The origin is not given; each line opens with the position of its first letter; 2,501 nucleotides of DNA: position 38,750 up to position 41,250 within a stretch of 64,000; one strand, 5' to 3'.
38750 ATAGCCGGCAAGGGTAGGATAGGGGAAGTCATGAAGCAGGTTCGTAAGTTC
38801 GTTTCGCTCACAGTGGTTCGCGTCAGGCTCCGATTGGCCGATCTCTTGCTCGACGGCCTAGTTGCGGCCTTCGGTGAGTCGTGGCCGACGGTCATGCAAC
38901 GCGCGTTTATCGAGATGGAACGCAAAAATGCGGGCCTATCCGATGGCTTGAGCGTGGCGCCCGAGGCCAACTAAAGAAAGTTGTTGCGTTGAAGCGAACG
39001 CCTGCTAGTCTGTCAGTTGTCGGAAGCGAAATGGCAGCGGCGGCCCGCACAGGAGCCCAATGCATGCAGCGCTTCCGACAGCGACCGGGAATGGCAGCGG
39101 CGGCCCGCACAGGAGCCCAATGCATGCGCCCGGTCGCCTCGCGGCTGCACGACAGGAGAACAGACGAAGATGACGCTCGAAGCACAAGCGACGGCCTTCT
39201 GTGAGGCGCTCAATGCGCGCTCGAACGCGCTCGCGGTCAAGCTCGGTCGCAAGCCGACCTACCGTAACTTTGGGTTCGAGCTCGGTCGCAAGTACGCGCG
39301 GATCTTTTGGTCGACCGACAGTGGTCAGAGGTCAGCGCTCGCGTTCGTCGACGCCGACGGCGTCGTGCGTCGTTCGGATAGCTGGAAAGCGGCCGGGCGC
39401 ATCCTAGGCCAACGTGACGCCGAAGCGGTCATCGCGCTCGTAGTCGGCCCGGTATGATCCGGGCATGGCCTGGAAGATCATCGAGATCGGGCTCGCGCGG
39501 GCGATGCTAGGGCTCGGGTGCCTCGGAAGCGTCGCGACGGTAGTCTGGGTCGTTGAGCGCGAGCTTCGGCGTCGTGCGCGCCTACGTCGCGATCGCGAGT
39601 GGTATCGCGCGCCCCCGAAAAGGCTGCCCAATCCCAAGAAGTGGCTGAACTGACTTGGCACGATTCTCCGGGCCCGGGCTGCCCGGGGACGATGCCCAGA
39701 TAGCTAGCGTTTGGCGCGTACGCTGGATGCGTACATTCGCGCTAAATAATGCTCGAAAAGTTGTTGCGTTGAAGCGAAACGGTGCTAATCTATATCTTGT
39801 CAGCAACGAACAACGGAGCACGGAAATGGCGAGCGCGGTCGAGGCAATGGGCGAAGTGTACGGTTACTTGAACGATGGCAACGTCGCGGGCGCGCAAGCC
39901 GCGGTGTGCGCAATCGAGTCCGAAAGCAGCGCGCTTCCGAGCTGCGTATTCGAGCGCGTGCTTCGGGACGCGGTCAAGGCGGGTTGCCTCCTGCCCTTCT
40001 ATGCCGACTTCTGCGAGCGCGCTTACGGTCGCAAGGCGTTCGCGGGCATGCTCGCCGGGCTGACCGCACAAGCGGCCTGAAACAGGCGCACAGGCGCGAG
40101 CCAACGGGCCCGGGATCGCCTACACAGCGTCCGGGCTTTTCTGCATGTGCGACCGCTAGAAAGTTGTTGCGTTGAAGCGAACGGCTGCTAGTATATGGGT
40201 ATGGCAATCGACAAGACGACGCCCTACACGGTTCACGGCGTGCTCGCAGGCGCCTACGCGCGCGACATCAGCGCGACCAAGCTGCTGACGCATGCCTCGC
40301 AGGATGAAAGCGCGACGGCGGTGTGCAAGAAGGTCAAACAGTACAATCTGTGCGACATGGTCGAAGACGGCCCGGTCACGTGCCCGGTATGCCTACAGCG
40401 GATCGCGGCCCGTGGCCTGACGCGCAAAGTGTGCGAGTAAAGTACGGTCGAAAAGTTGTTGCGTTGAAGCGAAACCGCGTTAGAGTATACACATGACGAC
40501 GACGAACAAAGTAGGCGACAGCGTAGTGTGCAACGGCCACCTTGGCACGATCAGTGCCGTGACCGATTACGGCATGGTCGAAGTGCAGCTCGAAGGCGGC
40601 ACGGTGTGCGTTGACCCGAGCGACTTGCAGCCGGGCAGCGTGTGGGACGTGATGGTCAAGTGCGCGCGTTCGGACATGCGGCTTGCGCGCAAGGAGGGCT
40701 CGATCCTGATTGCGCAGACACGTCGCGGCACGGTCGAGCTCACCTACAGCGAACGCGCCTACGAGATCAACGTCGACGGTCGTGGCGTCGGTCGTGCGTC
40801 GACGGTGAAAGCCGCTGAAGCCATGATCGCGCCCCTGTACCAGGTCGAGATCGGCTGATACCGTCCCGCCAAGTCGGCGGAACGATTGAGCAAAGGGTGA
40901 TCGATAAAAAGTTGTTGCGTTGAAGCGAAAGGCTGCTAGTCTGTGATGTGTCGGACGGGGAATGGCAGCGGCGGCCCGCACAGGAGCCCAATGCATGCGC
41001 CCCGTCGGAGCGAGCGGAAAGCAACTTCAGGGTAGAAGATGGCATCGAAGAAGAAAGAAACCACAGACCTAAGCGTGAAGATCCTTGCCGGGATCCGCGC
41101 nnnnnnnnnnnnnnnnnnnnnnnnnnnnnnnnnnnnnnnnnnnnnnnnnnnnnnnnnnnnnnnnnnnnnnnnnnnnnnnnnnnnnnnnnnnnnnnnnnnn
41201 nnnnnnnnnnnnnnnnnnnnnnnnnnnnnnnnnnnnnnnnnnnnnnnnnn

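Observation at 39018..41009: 38-nt invariant RNA core enclosed by three different but complementary stems in 5' leaders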

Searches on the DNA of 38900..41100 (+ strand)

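Call 4: search_rna_families(source=window, start=38900, end=41100, threshold=evalue, max_evalue=10, show_alignments=3)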
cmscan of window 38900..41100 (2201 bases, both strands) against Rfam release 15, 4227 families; matches with E-value up to 10: 1.
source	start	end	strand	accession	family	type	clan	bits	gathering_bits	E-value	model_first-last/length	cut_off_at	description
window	39353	39510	-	RF02647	Cis52_sRNA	Gene; sRNA;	-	18.1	56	1.4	1-179/179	no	Ruegeria cis52 sRNA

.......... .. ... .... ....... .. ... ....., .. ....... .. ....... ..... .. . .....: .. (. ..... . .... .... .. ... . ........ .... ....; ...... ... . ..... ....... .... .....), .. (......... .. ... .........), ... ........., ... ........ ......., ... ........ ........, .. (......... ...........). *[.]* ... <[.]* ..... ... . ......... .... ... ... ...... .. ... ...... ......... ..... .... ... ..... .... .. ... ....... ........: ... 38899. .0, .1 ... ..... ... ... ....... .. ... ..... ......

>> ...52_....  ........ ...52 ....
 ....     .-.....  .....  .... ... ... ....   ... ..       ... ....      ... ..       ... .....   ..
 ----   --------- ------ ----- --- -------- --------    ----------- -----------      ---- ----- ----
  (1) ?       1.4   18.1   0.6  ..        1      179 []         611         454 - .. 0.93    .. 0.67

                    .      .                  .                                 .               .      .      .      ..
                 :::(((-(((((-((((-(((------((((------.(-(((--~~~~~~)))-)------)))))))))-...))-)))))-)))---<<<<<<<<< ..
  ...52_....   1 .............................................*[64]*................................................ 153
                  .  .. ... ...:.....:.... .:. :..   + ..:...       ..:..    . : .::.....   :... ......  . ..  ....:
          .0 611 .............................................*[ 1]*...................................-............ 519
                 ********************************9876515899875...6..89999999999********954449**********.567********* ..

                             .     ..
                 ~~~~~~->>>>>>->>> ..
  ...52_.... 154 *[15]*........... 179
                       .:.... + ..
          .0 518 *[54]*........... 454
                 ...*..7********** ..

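Call 14: search_dna_similar(query=window:38960-39175:+, collection=phages, mode=distant, max_evalue=1)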
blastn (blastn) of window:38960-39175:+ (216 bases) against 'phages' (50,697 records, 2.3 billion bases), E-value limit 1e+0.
Records with a match: 2; places in all: 2; records where one place covers at least 80% of the query: 0.
Best place of each record, by identity: 80-90% 2.
By first word of the organism name: Gordonia 2.
By host as written in the record: Gordonia terrae 3612 2.
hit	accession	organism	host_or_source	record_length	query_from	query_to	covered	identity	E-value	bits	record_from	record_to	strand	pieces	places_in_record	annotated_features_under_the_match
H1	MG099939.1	Gordonia phage BENtherdunthat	Gordonia terrae 3612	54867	115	143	13%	89.7%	7e-1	40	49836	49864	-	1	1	hypothetical protein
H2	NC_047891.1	Gordonia phage BENtherdunthat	Gordonia terrae 3612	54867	115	143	13%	89.7%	7e-1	40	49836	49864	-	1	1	hypothetical protein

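Call 61: build_rna_model(alignment_id=A2, structure=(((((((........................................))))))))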
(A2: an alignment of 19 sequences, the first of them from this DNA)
Model R1 built from alignment A2 (19 sequences, 54 columns); structure: as given.
model positions 54; base pairs 7; branch points 0; effective number of sequences 3.18; information 1.029 bits per position. Calibrated on 0.2 Mb of random sequence (short: E-values are rough).
structure used (alignment columns):
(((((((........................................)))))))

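Call 62: search_with_rna_model(model_id=R1, sources=[window, L001, L002, L003, L004, L005, L019, L051, L053, L068, L100, L101, L102, L103, L104, L105, L106, L107, L108, L109, L110, L111, L112], max_evalue=10, make_alignment=true)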
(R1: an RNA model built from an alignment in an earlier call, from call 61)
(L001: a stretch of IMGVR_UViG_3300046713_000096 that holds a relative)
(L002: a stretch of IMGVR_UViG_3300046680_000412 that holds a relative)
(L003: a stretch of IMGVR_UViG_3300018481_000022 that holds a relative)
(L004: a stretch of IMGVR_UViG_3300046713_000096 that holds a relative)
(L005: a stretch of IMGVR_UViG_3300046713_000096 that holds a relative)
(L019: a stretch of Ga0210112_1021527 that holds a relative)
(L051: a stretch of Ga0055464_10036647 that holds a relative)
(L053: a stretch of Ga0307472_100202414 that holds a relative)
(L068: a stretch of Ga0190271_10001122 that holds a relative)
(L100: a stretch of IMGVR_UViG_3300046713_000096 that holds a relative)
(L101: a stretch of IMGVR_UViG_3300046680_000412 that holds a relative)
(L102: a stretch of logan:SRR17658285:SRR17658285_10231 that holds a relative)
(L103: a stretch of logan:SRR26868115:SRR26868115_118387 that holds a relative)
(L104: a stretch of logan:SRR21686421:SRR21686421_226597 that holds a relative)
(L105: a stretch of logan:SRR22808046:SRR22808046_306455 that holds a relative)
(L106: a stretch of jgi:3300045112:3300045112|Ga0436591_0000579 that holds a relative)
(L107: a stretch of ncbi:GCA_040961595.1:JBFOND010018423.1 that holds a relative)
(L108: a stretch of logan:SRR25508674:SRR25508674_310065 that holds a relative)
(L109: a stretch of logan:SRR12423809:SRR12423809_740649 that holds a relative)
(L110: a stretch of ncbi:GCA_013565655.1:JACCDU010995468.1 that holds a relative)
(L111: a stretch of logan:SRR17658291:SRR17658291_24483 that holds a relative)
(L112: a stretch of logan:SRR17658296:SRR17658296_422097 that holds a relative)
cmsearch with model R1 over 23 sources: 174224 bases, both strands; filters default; matches with E-value up to 10: 32.
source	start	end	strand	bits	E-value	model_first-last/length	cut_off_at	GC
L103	221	274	+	81.3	2.1e-18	1-54/54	no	0.7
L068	9347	9400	-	80.8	2.7e-18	1-54/54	no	0.65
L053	1250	1303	+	80.7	3.1e-18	1-54/54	no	0.7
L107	1743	1796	+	80.7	3.1e-18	1-54/54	no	0.7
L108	34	87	+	80.7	3.1e-18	1-54/54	no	0.7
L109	44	97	+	80.1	4.2e-18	1-54/54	no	0.7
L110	217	270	+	80.1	4.2e-18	1-54/54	no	0.7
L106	2318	2370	+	79.4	6.6e-18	1-54/54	no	0.74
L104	715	768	+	79.2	7.3e-18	1-54/54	no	0.69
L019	748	800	+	78.6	1.1e-17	1-54/54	no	0.68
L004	3619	3671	-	76.9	3e-17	1-54/54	no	0.72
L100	2912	2964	+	76.9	3e-17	1-54/54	no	0.72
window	40954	41006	+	76.5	3.7e-17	1-54/54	no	0.74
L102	908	960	+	76.5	3.8e-17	1-54/54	no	0.68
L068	2846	2899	-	76.4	4.1e-17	1-54/54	no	0.65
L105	660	712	+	76.1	4.8e-17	1-54/54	no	0.74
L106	173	224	+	75.4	7.2e-17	1-54/54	no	0.75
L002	5239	5291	+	71.6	7.4e-16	1-54/54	no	0.75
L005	12479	12530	-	71.6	7.4e-16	1-54/54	no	0.69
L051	1197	1248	+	71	1.1e-15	1-53/54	3'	0.69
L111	7857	7909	+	70.3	1.6e-15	1-54/54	no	0.68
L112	613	665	+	70.3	1.6e-15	1-54/54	no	0.68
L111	7916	7968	+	69.3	3e-15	1-54/54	no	0.72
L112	672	724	+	69.3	3e-15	1-54/54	no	0.72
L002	4241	4293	+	67.8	7.4e-15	1-54/54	no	0.74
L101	5853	5905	+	67.8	7.4e-15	1-54/54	no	0.74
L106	115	166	+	53.7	3.5e-11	1-54/54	no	0.69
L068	8858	8909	-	45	7e-09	1-54/54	no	0.62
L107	3791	3822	+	11.5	4.1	1-54/54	no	0.75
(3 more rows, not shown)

Alignment A3: 32 matches aligned to the model, 56 columns, each read 5' to 3' on its own strand. Consensus structure (alignment columns), stored with it:
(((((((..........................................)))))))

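Call 78: search_with_rna_model(model_id=R1, sources=[L114, L115, L116, L117, L113], max_evalue=10, filters=off, show_alignments=6)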
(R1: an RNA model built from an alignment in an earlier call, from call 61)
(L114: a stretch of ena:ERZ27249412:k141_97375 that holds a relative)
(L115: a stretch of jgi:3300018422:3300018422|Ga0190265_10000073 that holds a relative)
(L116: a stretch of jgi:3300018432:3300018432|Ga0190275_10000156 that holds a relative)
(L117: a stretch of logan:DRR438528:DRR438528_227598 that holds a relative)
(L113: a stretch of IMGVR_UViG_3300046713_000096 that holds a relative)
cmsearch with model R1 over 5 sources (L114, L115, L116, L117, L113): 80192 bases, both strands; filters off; matches with E-value up to 10: 32.
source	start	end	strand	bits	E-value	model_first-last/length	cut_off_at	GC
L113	3912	3964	+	76.9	1.4e-17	1-54/54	no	0.72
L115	4505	4544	+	15.4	0.19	1-54/54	no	0.77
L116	15642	15696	-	12.3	1.2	1-54/54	no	0.76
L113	2566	2593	-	11.6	1.8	1-54/54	no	0.64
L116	2505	2526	-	11.3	2.2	1-54/54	no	0.73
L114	16363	16402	-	10.8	3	1-54/54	no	0.75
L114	9943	9963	-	10.8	3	1-54/54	no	0.67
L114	7105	7145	-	10.7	3.2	1-54/54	no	0.51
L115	3505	3545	+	10.4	3.8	1-54/54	no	0.71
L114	257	306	+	10.4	3.9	1-54/54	no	0.6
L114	3523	3568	+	10.2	4.3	1-54/54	no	0.59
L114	865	882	+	10.1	4.4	1-54/54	no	0.72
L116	4674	4727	-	10.1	4.4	1-54/54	no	0.63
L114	15019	15053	-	10.1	4.5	1-54/54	no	0.74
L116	19420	19470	+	10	4.9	1-54/54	no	0.65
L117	4237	4263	-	9.9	5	1-54/54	no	0.56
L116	1186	1223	-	9.9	5.1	1-54/54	no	0.63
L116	12901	12937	-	9.9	5.2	1-54/54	no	0.78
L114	7447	7479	+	9.8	5.4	1-54/54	no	0.61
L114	12151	12174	+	9.8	5.6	1-54/54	no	0.71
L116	18912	18964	-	9.7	5.7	1-54/54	no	0.7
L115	6161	6229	+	9.7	5.9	1-54/54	no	0.74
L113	4905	4929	-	9.6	6.1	1-54/54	no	0.76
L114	10527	10574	+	9.5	6.6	1-54/54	no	0.69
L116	4635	4661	+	9.4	7.1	1-54/54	no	0.74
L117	20023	20042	+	9.3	7.2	1-54/54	no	0.65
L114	13054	13069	-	9.3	7.3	1-54/54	no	0.81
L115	5904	5921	+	9.3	7.5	1-54/54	no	0.61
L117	13532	13551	-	9.1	8.3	1-54/54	no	0.65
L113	6641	6688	+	8.9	9.3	1-54/54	no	0.71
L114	7447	7479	-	8.9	9.6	1-54/54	no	0.61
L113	4905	4929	+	8.8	9.7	1-54/54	no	0.76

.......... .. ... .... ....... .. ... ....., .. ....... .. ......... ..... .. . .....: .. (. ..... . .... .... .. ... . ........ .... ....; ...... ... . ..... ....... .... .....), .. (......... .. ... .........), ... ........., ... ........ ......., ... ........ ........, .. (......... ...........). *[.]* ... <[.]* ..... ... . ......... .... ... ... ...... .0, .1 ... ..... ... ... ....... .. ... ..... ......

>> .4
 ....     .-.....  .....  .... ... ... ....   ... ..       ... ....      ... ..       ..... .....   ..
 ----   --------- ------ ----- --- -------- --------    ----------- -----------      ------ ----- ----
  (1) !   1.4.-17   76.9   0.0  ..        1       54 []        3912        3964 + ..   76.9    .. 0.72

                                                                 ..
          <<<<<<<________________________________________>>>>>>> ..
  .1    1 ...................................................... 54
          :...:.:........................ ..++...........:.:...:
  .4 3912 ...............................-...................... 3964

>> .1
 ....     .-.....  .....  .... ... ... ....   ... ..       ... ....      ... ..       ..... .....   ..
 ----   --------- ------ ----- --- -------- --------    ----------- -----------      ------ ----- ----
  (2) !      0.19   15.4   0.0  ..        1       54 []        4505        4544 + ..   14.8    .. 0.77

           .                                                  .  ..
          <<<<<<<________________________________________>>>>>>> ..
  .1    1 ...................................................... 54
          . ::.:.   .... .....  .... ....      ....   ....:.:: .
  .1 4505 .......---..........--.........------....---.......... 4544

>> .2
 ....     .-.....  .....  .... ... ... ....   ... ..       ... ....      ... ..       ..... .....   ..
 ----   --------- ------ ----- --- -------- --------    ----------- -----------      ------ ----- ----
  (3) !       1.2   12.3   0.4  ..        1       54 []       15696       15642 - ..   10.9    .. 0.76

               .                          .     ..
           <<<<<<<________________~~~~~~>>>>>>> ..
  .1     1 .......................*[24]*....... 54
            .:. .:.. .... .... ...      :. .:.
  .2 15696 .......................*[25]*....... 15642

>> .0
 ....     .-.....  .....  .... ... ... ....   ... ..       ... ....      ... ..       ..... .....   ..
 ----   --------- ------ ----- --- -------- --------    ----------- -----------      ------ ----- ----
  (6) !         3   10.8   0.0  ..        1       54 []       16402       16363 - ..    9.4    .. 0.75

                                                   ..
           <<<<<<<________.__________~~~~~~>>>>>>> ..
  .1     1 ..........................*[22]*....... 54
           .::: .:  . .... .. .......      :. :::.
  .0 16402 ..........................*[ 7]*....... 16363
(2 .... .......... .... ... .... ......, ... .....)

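Call 108: search_with_rna_model(model_id=R1, sources=[window, L002, L004, L005, L019, L053, L068, L102, L103, L104, L105, L106, L109, L111], max_evalue=0.00001, make_alignment=true)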
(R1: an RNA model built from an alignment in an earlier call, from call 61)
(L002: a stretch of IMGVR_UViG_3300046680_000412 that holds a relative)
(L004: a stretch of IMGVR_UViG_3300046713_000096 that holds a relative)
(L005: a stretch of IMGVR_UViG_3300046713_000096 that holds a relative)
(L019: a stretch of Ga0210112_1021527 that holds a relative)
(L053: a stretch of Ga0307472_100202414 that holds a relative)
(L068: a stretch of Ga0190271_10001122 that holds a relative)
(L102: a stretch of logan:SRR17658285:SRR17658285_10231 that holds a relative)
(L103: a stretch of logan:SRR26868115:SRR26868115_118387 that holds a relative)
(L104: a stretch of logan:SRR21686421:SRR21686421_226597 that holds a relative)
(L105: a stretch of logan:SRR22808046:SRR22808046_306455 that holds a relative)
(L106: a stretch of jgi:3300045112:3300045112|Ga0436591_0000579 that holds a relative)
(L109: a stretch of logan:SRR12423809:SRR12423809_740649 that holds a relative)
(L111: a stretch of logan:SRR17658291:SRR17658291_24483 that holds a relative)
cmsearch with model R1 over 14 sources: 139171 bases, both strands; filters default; matches with E-value up to 0.00001: 22.
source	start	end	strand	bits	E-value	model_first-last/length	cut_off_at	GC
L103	221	274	+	81.3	1.7e-18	1-54/54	no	0.7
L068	9347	9400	-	80.8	2.2e-18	1-54/54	no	0.65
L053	1250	1303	+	80.7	2.4e-18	1-54/54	no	0.7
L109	44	97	+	80.1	3.3e-18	1-54/54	no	0.7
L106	2318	2370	+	79.4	5.3e-18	1-54/54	no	0.74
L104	715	768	+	79.2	5.9e-18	1-54/54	no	0.69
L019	748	800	+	78.6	8.5e-18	1-54/54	no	0.68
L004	3619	3671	-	76.9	2.4e-17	1-54/54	no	0.72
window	40954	41006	+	76.5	2.9e-17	1-54/54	no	0.74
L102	908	960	+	76.5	3e-17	1-54/54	no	0.68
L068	2846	2899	-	76.4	3.3e-17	1-54/54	no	0.65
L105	660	712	+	76.1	3.8e-17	1-54/54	no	0.74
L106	173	224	+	75.4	5.8e-17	1-54/54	no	0.75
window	39083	39135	+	75.2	6.5e-17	1-54/54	no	0.74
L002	5239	5291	+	71.6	5.9e-16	1-54/54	no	0.75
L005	12479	12530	-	71.6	5.9e-16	1-54/54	no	0.69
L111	7857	7909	+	70.3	1.3e-15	1-54/54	no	0.68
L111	7916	7968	+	69.3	2.4e-15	1-54/54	no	0.72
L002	4241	4293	+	67.8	5.9e-15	1-54/54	no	0.74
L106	115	166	+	53.7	2.8e-11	1-54/54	no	0.69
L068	8858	8909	-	45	5.6e-09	1-54/54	no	0.62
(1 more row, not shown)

Alignment A6: 22 matches aligned to the model, 54 columns, each read 5' to 3' on its own strand. Consensus structure (alignment columns), stored with it:
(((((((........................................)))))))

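Call 113: search_with_rna_model(model_id=R1, source=window, filters=off, max_evalue=1)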
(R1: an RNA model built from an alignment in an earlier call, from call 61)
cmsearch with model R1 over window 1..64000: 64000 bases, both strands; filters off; matches with E-value up to 1: 5.
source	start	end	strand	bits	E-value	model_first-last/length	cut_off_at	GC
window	40954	41006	+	76.5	1.4e-17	1-54/54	no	0.74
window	39083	39135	+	75.2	3e-17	1-54/54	no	0.74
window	39023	39075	+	63.6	3.4e-14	1-54/54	no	0.66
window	13930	13961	-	16.4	0.079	12-47/54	no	0.69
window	3781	3844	+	12.6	0.82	1-54/54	no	0.7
